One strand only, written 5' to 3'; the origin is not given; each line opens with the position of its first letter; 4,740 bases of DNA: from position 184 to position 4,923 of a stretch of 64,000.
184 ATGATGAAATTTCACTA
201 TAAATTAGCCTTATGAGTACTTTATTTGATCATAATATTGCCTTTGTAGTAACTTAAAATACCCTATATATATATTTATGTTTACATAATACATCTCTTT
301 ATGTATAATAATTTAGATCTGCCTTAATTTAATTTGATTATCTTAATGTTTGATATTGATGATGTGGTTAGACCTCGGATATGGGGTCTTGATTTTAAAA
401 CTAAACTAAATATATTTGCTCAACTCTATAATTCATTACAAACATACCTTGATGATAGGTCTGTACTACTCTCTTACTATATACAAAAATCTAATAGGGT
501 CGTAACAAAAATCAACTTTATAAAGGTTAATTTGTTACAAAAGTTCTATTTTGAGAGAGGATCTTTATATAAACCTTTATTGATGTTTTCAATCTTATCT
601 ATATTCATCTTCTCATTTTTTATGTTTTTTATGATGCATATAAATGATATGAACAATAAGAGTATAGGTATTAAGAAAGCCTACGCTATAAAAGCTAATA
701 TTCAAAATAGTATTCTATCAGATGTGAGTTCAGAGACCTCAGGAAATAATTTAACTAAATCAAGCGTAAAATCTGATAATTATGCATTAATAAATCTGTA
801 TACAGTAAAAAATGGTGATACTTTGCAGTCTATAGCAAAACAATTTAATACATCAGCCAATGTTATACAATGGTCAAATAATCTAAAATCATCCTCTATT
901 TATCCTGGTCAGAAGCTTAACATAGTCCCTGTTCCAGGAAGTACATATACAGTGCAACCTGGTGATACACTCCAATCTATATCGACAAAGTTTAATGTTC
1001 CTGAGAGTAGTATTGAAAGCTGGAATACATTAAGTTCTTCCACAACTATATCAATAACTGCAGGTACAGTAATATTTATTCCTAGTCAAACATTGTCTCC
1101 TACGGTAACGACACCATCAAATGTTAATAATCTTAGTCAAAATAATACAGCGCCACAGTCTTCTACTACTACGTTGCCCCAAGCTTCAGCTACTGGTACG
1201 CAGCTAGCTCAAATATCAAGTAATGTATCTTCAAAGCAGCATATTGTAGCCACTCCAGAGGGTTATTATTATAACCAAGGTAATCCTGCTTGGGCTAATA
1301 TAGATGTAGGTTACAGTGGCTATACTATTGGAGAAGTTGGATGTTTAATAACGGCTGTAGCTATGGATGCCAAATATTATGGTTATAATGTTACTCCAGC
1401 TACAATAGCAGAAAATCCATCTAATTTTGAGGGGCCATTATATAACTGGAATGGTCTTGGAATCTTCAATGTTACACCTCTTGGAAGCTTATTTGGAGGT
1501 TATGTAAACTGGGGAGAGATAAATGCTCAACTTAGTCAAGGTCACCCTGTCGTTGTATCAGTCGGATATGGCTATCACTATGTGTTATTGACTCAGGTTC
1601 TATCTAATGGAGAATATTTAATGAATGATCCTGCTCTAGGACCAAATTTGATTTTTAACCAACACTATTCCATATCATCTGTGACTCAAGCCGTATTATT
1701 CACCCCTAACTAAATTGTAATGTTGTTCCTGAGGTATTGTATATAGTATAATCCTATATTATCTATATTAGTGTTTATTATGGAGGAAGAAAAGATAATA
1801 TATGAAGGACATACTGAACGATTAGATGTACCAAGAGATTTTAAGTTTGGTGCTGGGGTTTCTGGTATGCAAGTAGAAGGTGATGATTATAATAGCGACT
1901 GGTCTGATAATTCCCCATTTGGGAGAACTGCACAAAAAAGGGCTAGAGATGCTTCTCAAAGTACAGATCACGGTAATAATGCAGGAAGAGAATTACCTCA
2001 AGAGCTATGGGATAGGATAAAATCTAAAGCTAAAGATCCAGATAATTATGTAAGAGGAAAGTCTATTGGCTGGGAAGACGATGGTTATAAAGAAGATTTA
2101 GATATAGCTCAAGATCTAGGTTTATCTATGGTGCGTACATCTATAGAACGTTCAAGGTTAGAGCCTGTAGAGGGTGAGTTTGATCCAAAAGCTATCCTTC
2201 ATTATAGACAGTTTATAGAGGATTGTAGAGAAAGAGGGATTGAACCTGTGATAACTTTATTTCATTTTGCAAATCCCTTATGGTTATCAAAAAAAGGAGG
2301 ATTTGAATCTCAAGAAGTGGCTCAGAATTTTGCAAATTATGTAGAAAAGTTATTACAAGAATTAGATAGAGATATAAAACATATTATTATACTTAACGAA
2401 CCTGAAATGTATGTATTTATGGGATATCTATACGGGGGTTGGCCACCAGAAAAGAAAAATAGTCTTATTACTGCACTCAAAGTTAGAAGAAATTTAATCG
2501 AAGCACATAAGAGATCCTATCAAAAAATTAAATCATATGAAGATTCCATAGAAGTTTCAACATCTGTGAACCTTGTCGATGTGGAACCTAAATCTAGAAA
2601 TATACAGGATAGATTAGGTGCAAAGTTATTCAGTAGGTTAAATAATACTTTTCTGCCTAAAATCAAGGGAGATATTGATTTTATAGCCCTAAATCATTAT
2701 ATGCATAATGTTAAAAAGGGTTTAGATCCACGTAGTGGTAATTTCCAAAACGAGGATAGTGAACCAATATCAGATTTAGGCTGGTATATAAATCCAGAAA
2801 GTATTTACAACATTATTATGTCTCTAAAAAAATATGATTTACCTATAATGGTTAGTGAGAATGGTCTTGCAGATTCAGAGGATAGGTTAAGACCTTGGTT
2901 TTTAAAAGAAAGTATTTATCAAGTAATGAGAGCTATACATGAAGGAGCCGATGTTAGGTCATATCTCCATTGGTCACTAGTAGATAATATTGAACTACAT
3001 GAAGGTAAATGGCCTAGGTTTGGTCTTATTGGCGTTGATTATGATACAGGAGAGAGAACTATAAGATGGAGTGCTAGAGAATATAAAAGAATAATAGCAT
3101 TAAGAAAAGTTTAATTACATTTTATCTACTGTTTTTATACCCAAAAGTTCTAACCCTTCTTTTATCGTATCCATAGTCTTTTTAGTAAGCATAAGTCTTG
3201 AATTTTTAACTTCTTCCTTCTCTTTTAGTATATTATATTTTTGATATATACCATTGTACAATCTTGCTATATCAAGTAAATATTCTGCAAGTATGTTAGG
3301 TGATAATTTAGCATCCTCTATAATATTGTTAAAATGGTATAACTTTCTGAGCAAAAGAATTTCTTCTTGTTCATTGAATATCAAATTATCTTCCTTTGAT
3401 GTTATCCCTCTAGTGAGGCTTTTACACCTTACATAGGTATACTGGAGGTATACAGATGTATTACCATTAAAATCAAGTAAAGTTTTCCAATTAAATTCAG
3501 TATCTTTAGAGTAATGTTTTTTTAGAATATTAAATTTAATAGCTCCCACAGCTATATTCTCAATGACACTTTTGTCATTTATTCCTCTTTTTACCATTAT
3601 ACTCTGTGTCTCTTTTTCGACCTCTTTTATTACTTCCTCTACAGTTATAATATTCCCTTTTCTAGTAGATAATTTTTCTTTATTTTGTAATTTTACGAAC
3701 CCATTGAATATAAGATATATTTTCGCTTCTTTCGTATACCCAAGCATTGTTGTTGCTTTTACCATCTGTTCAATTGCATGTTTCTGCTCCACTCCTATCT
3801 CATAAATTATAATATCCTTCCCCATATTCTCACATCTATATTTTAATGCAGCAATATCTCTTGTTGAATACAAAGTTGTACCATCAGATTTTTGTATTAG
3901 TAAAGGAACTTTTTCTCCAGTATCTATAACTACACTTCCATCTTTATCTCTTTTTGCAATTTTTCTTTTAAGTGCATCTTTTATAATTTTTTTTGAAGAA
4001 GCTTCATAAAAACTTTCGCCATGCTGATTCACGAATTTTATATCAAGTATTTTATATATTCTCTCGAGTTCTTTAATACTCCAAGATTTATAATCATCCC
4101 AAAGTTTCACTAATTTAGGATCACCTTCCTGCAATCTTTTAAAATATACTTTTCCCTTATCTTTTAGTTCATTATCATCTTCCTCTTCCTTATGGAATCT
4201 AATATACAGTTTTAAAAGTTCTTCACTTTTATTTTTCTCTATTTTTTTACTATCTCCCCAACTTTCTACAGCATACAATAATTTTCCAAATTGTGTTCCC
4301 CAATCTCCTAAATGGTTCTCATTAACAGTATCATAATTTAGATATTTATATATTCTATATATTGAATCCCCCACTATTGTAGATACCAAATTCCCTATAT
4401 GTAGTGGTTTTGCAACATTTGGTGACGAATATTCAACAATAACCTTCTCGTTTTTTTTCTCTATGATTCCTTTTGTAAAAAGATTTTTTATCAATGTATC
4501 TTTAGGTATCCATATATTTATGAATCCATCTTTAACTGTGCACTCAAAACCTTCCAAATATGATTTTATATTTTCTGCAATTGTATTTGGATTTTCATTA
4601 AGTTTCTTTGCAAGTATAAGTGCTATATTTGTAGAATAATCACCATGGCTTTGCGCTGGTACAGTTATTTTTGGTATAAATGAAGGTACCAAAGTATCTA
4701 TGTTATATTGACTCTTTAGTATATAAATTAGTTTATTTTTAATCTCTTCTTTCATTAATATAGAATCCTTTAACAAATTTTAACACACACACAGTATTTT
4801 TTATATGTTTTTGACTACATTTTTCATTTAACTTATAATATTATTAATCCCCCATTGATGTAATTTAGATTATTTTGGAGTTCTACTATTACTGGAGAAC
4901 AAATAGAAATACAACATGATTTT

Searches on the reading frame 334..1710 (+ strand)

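Call 77: search_protein_families(library=pfam, proteins=[window:334-1710:+], max_evalue=0.00001)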
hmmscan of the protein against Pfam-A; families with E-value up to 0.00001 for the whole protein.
window:334-1710:+ (459 aa): 4 families
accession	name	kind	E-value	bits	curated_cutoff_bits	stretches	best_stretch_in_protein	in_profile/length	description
PF01476.26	LysM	-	4.2e-28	97.4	20.9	2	156-197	1-42/43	LysM domain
PF23473.1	LysM3_LYK4_5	-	3.1e-14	53.2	29.3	2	156-191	5-40/48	LYK4/5 LysM3 domain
PF23577.1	LysM_RLK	-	1.2e-08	35.3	27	0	204-250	2-44/44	LysM domain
PF13529.12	Peptidase_C39_2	-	1.2e-07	32.8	24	1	318-434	11-143/143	Peptidase_C39 like family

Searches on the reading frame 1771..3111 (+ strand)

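Call 77: search_protein_families(library=pfam, proteins=[window:1771-3111:+], max_evalue=0.00001)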
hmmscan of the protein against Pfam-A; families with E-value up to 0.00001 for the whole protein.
window:1771-3111:+ (447 aa): 1 family
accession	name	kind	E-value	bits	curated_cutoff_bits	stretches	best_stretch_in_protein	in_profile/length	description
PF00232.24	Glyco_hydro_1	-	2.4e-66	224.5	22.6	2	106-294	60-248/453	Glycosyl hydrolase family 1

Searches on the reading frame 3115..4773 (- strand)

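Call 77: search_protein_families(library=pfam, proteins=[window:3115-4773:-], max_evalue=0.00001)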
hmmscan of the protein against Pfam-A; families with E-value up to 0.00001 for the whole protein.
window:3115-4773:- (552 aa): 3 families
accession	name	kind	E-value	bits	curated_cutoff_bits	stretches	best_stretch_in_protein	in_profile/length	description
PF00750.26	tRNA-synt_1d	-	7.5e-71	239.3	23.3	1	103-429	14-349/349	tRNA synthetases class I (R), catalytic domain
PF05746.21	DALR_1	-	1e-23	84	22.3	1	443-552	1-117/117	DALR anticodon binding domain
PF03485.21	Arg_tRNA_synt_N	-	4.2e-12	46.9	21.5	1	34-87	24-83/85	Arginyl tRNA synthetase N terminal domain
